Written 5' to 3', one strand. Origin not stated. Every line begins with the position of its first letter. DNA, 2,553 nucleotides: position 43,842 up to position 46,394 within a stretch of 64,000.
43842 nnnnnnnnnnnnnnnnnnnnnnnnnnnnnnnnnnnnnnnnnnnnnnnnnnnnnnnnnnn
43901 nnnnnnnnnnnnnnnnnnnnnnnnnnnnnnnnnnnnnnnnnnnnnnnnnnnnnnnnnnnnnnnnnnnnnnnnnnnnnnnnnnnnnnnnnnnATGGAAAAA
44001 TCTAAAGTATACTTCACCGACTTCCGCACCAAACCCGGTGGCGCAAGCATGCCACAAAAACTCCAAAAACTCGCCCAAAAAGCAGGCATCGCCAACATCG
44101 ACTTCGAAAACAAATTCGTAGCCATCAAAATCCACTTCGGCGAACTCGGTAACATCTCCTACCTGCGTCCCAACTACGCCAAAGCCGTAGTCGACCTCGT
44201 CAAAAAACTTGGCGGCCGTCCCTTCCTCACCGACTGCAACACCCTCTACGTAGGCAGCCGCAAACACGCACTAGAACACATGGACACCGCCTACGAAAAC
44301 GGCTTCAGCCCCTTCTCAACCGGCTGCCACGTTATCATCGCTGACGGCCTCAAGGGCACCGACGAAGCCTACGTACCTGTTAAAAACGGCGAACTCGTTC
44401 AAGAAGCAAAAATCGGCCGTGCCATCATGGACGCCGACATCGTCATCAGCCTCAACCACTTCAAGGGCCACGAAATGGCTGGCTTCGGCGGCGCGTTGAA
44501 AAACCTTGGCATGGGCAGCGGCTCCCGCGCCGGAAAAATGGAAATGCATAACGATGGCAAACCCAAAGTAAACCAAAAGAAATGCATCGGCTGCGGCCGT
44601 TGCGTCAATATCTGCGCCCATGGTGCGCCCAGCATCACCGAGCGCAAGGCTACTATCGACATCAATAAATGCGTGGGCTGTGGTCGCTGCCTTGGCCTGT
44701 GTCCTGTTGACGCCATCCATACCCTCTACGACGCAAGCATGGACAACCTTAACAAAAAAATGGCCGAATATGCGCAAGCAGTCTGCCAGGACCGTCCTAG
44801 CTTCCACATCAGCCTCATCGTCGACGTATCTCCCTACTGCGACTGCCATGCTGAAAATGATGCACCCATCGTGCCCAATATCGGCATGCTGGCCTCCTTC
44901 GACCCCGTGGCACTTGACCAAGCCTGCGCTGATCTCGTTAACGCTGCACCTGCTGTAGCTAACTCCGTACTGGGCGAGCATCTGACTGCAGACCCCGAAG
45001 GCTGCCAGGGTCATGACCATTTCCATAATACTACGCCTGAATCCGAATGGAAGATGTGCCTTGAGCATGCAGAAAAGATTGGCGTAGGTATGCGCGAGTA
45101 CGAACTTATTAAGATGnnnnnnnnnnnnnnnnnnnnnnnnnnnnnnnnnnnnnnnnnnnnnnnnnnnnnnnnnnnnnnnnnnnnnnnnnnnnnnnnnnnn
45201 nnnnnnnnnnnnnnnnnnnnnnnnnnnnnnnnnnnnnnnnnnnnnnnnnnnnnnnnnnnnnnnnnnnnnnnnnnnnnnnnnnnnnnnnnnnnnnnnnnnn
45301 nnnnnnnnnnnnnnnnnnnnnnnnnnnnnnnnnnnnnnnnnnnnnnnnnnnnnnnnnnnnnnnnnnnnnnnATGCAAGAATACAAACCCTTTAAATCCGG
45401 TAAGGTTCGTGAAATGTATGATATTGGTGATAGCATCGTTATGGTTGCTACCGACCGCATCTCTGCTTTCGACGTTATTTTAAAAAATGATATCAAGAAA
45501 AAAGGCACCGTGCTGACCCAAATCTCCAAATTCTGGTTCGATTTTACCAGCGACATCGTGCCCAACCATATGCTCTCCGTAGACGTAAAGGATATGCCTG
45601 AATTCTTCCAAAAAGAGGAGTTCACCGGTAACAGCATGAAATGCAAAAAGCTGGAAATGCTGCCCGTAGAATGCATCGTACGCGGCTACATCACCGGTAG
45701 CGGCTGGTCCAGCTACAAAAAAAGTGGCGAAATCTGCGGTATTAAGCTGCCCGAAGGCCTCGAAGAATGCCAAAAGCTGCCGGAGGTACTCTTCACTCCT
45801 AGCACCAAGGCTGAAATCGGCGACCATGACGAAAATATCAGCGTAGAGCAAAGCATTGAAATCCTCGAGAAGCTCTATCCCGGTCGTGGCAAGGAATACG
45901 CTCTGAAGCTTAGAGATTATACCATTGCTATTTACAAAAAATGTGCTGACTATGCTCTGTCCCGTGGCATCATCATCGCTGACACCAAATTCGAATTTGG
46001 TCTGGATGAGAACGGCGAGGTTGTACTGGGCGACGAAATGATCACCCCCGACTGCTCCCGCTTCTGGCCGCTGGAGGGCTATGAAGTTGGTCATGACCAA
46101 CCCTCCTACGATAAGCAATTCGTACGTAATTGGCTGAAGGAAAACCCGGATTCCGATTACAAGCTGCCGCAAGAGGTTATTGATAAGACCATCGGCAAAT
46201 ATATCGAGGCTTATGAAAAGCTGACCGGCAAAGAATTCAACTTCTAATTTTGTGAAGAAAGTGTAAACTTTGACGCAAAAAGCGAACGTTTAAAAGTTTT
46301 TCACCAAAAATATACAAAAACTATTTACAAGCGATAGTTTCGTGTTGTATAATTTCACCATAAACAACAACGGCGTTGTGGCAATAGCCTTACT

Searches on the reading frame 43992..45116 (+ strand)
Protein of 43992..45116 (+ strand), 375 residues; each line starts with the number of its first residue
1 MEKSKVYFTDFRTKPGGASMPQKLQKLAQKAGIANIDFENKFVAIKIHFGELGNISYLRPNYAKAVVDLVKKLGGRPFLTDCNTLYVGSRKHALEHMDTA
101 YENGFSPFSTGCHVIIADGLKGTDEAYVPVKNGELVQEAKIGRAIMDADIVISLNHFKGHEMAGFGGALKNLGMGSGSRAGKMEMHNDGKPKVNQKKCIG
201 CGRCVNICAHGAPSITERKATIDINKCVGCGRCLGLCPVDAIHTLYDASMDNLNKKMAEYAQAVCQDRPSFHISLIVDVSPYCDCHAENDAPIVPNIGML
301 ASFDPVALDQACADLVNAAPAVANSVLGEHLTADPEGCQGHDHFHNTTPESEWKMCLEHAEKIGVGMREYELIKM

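Call 67: search_protein_families(library=pfam, proteins=[window:43992-45116:+], max_evalue=0.00001)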
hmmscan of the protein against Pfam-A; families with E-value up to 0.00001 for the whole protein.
window:43992-45116:+ (375 aa): 11 families
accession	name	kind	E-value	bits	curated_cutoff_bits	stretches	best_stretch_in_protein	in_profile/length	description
PF04015.17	DUF362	-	1e-56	192.6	24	1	43-314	1-200/200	Domain of unknown function (DUF362)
PF12837.12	Fer4_6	-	8.2e-13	48.1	25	1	190-213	1-24/24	4Fe-4S binding domain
PF00037.32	Fer4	-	1e-12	47.7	21.1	1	221-242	2-23/24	4Fe-4S binding domain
PF12838.12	Fer4_7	-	1.3e-10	42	27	1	197-241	1-52/52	4Fe-4S dicluster domain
PF25160.1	LdpA_Fe-S-bd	-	5.1e-10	39.4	27.6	1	220-244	21-45/49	LdpA Fe-S cluster-binding domain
PF12797.12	Fer4_2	-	6.6e-10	38.7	24.5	0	190-209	2-21/22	4Fe-4S binding domain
PF14697.11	Fer4_21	-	1.2e-09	38.6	35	1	192-243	2-58/59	4Fe-4S dicluster domain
PF13237.11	Fer4_10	-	1.8e-09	37.8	25.5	1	191-238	2-53/53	4Fe-4S dicluster domain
PF13187.11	Fer4_9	-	1.3e-07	32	27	1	197-242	1-52/52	4Fe-4S dicluster domain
PF13484.11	Fer4_16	-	3.7e-07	31.3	30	0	226-251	1-25/66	4Fe-4S double cluster binding domain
PF17179.9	Fer4_22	-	2.6e-06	28.6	27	0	187-210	70-93/95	4Fe-4S dicluster domain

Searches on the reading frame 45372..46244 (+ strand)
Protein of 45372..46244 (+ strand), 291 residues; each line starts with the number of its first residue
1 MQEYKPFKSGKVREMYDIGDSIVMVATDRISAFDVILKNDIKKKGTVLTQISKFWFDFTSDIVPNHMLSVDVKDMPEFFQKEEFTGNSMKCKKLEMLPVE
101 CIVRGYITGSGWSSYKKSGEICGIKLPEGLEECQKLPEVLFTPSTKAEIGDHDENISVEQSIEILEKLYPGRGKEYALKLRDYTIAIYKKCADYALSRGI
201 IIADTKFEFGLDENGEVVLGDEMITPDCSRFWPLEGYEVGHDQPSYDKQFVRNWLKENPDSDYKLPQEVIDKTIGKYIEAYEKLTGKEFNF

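Call 10: find_related_loci(query=window:45372-46244:+, collection=genome_contigs, flank=6000)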
Query window:45372-46244:+ (291 aa) in genome_contigs; peptide patterns used: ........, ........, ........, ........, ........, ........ (x = any residue, [..] = any of these).
600 stretches matched a pattern (row limit reached: there are more); 595 encode a relative of the query (tblastn E <= 1e-3); the best 80 are kept; 80 distinct loci.
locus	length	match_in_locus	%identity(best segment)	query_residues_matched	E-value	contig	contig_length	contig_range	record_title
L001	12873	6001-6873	95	1-291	0e+0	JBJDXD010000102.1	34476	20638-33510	MAG: Phascolarctobacterium sp. isolate SARD11_bin.025 NODE_601_length_34476_cov_8.650330, whole genome shotgun sequence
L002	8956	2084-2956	93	1-291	0e+0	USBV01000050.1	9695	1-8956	uncultured Phascolarctobacterium sp. isolate UMGS1568 genome assembly, contig: NODE_2460_length_9695_cov_3.191805, whole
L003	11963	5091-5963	93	1-291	0e+0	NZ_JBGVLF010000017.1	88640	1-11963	MAG: Phascolarctobacterium sp. isolate fecal_MAG_288 fecal_MAG_288_contig_0017, whole genome shotgun sequence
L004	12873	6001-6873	93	1-291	0e+0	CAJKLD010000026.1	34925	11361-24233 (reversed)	MAG TPA_asm: uncultured Phascolarctobacterium sp. isolate ERR1600716-bin.39 genome assembly, contig: NODE_1394_length_34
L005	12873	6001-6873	88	1-291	8e-175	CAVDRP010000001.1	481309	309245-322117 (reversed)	Bacteroidaceae bacterium isolate G02647-L1_cleanbin_000024 genome assembly, contig: Spades_G02647-L1_contig_1, whole gen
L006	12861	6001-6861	89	1-287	2e-173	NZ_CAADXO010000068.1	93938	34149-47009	MAG: uncultured Phascolarctobacterium sp. isolate HGM14019, whole genome shotgun sequence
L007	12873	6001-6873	78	1-291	2e-160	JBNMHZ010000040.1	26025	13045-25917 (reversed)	MAG: Faecalibacterium sp. isolate CM_BacFae2475.109 k141_292174_length_26025_cov_18.8547, whole genome shotgun sequence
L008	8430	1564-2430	78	1-289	4e-160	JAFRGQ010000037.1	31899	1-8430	MAG: Lachnospiraceae bacterium isolate RGIG2452 Goat_Ileum.Co__c451581, whole genome shotgun sequence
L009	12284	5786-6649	77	1-288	3e-159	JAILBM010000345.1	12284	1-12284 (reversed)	MAG: Butyrivibrio sp. isolate RUI559 k141_2114050_flag=0_multi=16.6034_len=12284, whole genome shotgun sequence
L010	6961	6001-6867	78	1-289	3e-159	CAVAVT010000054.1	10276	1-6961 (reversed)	bacterium isolate G02643-L1_cleanbin_000009 genome assembly, contig: Spades_G02643-L1_contig_2273, whole genome shotgun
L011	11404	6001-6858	79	1-286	1e-158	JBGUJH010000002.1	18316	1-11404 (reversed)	MAG: Lachnospiraceae bacterium isolate ruminal_MAG_308 ruminal_MAG_308_contig_0002, whole genome shotgun sequence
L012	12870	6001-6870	77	1-290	1e-158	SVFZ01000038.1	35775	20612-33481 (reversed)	MAG: Butyrivibrio sp. isolate SIG345 k141_215134, whole genome shotgun sequence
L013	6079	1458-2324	78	1-289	8e-160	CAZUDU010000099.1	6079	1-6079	MAG TPA_asm: uncultured Faecalibacterium sp. isolate SRP350583_co2_81 genome assembly, contig: NODE_19613_length_6079_co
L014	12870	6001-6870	78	1-290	2e-158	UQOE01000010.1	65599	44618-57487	uncultured Ruminococcaceae bacterium isolate UMGS477 genome assembly, contig: NODE_77_length_65599_cov_53.666438, whole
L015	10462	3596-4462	79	1-289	1e-158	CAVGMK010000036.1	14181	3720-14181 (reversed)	Oscillospiraceae bacterium isolate SRR8978449_cleanbin_000002 genome assembly, contig: Spades_SRR8978449_contig_164, who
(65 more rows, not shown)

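Call 67: search_protein_families(library=pfam, proteins=[window:45372-46244:+], max_evalue=0.00001)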
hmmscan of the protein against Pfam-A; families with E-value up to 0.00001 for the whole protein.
window:45372-46244:+ (291 aa): 1 family
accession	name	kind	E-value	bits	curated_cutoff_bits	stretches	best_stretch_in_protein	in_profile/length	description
PF01259.24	SAICAR_synt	-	3.4e-75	253.2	20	1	8-258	3-222/233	SAICAR synthetase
